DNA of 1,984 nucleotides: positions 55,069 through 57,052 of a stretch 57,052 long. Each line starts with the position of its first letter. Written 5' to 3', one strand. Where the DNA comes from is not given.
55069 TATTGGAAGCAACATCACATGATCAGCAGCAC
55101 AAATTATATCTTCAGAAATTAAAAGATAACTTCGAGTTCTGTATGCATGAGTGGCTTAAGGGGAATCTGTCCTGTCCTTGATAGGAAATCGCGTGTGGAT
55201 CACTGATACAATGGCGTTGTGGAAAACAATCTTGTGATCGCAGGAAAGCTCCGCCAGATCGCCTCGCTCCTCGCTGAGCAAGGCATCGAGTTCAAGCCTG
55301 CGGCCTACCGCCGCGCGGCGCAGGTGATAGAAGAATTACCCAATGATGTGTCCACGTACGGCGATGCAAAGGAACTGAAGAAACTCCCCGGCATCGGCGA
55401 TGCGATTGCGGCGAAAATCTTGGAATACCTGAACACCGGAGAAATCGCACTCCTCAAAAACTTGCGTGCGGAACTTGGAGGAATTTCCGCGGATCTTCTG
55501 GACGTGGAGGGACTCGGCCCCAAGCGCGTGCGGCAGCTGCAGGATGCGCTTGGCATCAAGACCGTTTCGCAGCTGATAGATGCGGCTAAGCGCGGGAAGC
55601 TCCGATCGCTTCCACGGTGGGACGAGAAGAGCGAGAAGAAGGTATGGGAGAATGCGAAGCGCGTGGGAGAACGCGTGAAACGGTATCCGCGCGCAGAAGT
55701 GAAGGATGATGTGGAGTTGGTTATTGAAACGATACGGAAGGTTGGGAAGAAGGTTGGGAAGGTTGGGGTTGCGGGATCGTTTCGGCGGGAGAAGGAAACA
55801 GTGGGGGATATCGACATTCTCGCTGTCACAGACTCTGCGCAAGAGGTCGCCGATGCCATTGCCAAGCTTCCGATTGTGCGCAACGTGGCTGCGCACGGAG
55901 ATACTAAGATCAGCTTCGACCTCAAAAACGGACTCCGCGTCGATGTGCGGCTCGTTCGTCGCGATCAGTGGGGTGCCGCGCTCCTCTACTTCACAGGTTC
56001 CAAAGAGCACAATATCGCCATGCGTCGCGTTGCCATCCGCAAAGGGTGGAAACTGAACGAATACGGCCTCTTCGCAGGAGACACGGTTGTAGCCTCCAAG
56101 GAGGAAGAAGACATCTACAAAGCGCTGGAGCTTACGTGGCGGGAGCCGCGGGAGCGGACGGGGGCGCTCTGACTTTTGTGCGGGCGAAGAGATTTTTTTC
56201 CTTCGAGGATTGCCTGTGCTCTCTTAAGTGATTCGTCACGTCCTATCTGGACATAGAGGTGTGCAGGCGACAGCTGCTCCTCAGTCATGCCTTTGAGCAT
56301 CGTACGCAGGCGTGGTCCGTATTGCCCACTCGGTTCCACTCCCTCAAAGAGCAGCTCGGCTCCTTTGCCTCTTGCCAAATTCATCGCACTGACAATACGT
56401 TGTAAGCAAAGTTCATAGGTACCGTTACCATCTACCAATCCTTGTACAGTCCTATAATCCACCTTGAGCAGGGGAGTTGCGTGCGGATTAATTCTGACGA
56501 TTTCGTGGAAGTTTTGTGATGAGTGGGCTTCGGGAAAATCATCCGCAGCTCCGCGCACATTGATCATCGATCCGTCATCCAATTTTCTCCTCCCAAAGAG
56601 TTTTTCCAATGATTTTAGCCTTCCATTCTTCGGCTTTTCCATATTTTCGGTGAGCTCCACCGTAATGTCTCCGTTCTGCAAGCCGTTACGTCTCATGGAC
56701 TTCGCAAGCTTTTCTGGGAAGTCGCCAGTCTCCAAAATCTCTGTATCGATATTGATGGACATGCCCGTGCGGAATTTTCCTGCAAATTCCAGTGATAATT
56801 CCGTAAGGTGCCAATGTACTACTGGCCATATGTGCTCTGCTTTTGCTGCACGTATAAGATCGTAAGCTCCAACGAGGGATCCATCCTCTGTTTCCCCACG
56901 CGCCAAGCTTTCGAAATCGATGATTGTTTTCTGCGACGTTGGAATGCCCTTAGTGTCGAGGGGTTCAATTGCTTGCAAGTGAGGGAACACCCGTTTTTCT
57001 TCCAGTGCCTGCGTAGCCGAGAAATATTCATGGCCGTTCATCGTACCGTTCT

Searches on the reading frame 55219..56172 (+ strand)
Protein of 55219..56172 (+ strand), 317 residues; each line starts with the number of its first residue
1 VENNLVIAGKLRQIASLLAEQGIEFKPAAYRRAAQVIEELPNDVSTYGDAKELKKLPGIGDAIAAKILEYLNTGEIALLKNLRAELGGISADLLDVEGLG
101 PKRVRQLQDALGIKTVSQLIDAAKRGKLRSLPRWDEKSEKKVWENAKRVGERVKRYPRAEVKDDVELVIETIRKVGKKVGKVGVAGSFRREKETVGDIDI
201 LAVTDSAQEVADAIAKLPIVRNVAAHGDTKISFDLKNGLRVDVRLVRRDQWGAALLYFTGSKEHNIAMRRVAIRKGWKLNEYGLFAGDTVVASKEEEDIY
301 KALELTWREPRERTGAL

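Call 8: search_protein_families(library=pfam, proteins=[window:55219-56172:+], max_evalue=0.001)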
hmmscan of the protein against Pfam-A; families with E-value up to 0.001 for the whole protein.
window:55219-56172:+ (317 aa): 6 families
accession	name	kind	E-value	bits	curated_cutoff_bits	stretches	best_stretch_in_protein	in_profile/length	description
PF14791.11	DNA_pol_B_thumb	-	1.3e-24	86.3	25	1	254-313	1-62/63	DNA polymerase beta thumb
PF14716.13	HHH_8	-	6.2e-19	68.6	30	1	3-75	2-72/73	Helix-hairpin-helix domain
PF14520.12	HHH_5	-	2.4e-10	41.2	27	1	92-145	3-54/57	Helix-hairpin-helix domain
PF14792.12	DNA_pol_B_palm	-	7.9e-10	39.4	25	1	155-210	1-55/113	DNA polymerase beta palm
PF00633.29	HHH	-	1.2e-06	28.4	24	0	51-70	11-30/30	Helix-hairpin-helix motif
PF12836.13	HHH_3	-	2.6e-06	27.9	27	1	49-110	12-63/65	Helix-hairpin-helix motif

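Call 23: find_encoding_contigs(protein=window:55219-56172:+, flank=10000, max_places=3)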
Protein window:55219-56172:+ (317 aa): no gene with exactly this product is on record in the collection.

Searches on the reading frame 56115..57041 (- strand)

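Call 8: search_protein_families(library=pfam, proteins=[window:56115-57041:-], max_evalue=0.001)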
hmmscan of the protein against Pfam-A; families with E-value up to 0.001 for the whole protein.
window:56115-57041:- (308 aa): 1 family
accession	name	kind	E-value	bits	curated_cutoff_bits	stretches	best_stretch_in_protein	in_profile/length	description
PF00563.25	EAL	-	6.5e-11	42.5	31.3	1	11-238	6-214/236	EAL domain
